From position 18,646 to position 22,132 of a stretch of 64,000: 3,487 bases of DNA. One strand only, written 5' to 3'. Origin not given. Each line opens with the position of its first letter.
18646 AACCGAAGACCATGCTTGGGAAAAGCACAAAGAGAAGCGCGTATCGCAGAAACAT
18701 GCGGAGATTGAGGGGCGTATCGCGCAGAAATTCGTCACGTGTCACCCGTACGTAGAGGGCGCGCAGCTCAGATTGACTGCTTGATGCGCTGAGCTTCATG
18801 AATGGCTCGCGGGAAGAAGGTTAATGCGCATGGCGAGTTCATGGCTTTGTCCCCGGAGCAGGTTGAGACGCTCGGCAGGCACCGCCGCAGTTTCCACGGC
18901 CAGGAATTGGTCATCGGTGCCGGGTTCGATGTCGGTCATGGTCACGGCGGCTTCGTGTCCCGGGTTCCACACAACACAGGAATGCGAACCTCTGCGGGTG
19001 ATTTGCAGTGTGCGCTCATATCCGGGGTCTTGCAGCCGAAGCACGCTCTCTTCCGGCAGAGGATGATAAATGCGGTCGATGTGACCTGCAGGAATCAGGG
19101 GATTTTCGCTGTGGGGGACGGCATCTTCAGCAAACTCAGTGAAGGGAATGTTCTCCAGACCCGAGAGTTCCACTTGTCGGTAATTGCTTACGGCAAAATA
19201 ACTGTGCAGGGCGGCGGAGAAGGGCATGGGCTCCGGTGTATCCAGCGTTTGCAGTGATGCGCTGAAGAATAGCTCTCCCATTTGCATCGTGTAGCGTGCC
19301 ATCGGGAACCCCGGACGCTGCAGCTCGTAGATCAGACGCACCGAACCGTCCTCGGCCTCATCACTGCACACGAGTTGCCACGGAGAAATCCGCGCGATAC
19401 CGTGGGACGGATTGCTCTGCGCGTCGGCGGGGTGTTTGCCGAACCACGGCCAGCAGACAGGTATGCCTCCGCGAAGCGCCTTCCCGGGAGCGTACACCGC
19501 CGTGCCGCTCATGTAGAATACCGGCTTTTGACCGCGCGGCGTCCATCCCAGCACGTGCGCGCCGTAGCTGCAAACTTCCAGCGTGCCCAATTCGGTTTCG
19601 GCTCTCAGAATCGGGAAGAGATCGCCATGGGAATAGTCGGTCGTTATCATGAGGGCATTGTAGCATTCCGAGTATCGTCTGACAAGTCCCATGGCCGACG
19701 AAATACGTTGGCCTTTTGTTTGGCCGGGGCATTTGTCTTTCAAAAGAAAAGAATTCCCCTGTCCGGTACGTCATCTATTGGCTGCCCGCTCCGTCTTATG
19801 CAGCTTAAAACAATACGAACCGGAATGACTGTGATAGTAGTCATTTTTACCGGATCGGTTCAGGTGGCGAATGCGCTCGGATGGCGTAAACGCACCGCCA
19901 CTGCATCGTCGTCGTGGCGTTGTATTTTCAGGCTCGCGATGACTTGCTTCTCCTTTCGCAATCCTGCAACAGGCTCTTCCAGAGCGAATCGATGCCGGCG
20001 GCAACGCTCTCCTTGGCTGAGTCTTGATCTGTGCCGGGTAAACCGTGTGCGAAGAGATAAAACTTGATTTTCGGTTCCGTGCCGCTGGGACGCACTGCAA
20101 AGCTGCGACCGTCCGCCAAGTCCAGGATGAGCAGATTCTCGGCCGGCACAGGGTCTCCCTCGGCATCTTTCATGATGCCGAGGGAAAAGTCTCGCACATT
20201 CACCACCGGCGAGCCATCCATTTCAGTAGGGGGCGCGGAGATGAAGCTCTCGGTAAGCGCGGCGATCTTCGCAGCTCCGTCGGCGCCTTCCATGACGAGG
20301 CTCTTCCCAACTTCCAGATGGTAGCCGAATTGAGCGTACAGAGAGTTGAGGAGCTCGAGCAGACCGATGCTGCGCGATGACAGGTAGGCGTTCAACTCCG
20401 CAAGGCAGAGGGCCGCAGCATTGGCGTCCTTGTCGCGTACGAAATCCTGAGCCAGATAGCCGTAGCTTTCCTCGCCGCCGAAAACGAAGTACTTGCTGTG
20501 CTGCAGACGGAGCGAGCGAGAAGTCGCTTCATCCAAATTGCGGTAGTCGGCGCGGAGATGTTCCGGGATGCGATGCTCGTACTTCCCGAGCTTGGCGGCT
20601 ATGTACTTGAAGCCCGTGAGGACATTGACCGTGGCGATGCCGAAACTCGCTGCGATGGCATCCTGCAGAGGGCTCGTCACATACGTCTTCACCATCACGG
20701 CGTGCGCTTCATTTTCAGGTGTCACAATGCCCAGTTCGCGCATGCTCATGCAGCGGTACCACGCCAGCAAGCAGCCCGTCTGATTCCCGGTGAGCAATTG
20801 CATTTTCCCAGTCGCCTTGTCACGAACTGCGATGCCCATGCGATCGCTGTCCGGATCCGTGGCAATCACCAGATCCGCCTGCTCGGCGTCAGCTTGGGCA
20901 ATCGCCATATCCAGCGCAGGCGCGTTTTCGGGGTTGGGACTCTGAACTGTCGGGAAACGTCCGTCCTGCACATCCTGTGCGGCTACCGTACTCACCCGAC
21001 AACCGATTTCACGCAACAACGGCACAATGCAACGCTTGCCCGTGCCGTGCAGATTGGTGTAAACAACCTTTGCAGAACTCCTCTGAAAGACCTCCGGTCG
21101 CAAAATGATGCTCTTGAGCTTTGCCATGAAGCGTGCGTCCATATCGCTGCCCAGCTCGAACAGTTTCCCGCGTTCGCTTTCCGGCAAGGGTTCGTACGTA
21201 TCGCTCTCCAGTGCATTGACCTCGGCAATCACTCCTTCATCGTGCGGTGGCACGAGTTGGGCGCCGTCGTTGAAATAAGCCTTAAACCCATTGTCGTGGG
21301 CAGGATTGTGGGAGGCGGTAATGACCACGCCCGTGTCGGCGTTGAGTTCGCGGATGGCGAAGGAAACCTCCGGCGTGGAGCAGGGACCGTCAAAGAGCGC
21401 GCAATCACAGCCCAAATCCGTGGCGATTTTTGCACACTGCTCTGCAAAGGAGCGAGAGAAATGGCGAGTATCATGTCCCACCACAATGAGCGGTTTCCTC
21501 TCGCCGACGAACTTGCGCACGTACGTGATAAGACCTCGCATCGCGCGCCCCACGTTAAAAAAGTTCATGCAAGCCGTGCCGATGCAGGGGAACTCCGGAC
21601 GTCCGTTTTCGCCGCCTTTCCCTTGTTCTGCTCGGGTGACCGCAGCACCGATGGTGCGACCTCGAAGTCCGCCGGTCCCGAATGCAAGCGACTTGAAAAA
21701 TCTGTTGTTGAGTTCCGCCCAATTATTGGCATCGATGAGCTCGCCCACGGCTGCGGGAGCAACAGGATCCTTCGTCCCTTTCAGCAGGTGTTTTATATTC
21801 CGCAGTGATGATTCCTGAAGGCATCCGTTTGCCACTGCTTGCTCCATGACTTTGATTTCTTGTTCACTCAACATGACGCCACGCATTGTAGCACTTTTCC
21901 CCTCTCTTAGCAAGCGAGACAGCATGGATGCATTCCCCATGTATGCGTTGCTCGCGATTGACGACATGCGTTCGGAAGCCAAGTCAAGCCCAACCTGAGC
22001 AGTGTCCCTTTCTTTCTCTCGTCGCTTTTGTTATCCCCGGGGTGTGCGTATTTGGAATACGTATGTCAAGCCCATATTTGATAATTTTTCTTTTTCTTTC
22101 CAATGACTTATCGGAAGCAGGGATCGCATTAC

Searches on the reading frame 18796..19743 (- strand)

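Call 7: search_protein_families(library=pfam, proteins=[window:18796-19743:-])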
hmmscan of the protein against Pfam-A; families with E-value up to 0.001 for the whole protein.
window:18796-19743:- (315 aa): 1 family
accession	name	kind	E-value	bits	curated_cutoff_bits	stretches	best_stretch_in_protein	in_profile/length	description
PF01263.26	Aldose_epim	-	6.2e-27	95.2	27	1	53-307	11-298/299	Aldose 1-epimerase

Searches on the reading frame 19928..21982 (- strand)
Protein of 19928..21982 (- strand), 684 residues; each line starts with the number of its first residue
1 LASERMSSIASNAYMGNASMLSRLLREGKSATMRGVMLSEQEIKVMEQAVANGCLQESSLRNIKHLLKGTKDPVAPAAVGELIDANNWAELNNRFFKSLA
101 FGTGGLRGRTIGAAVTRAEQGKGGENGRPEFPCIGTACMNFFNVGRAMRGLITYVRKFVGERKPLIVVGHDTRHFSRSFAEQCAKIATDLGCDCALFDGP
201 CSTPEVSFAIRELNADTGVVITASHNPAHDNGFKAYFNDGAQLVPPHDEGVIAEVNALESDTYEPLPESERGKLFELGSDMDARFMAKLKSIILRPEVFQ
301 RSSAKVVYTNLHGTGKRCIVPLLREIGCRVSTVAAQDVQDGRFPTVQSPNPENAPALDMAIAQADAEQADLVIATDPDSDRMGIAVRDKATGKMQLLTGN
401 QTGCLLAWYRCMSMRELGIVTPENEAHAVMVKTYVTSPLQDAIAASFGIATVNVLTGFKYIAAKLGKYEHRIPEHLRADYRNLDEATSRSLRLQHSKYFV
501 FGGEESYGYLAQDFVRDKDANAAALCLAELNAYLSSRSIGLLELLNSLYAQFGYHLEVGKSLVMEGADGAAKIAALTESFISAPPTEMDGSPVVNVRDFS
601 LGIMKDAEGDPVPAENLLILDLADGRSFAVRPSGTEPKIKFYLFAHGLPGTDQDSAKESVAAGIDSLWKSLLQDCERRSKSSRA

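Call 7: search_protein_families(library=pfam, proteins=[window:19928-21982:-])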
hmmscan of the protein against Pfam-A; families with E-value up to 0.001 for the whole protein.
window:19928-21982:- (684 aa): 4 families
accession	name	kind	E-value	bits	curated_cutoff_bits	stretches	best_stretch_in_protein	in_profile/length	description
PF02878.22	PGM_PMM_I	-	1.8e-32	112.3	22.5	1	139-259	18-135/138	Phosphoglucomutase/phosphomannomutase, alpha/beta/alpha domain I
PF02879.22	PGM_PMM_II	-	6.4e-24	84.9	29.3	1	284-388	2-100/103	Phosphoglucomutase/phosphomannomutase, alpha/beta/alpha domain II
PF02880.22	PGM_PMM_III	-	8e-13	49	20.7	1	399-548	2-111/115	Phosphoglucomutase/phosphomannomutase, alpha/beta/alpha domain III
PF00408.26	PGM_PMM_IV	-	0.0001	22.8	23.1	1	622-643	30-50/68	Phosphoglucomutase/phosphomannomutase, C-terminal domain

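Call 36: find_encoding_contigs(protein=window:19928-21874:-, flank=3000, max_places=10)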
Protein window:19928-21874:- (648 aa): no gene with exactly this product is on record in the collection.

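Call 37: find_encoding_contigs(protein=window:19928-21967:-, flank=3000, max_places=10)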
Protein window:19928-21967:- (679 aa): no gene with exactly this product is on record in the collection.

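Call 57: search_protein_families(library=ncbifam, proteins=[window:19931-21874:-], max_evalue=0.001)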
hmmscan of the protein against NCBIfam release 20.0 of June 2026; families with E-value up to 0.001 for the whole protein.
window:19931-21874:- (648 aa): 7 families
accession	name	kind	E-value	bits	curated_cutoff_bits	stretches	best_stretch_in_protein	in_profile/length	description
TIGR03990.1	Arch_GlmM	equivalog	2.4e-41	142.1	439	1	119-393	33-286/444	phosphoglucosamine mutase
TIGR01455.1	glmM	equivalog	1.5e-21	76.7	447.55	1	124-350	35-247/442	phosphoglucosamine mutase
NF046027.1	PhglucPhmanMutPgmG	equivalog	3.1e-17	62.4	600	1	114-349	34-249/460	phosphoglucomutase/phosphomannomutase PgmG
NF007088.0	PRK09542.1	equivalog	2.2e-16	59.9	618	1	118-347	37-252/456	phosphomannomutase/phosphoglucomutase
NF005737.0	PRK07564.1-1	equivalog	2.4e-11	43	378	1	127-199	50-127/543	alpha-D-glucose phosphate-specific phosphoglucomutase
NF011943.0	PRK15414.1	subfamily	3.8e-11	42.7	801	1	129-346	40-251/456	phosphomannomutase CpsG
TIGR01132.1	pgm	equivalog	4.1e-09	35.4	778.05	0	120-204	72-163/546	phosphoglucomutase (alpha-D-glucose-1,6-bisphosphate-dependent)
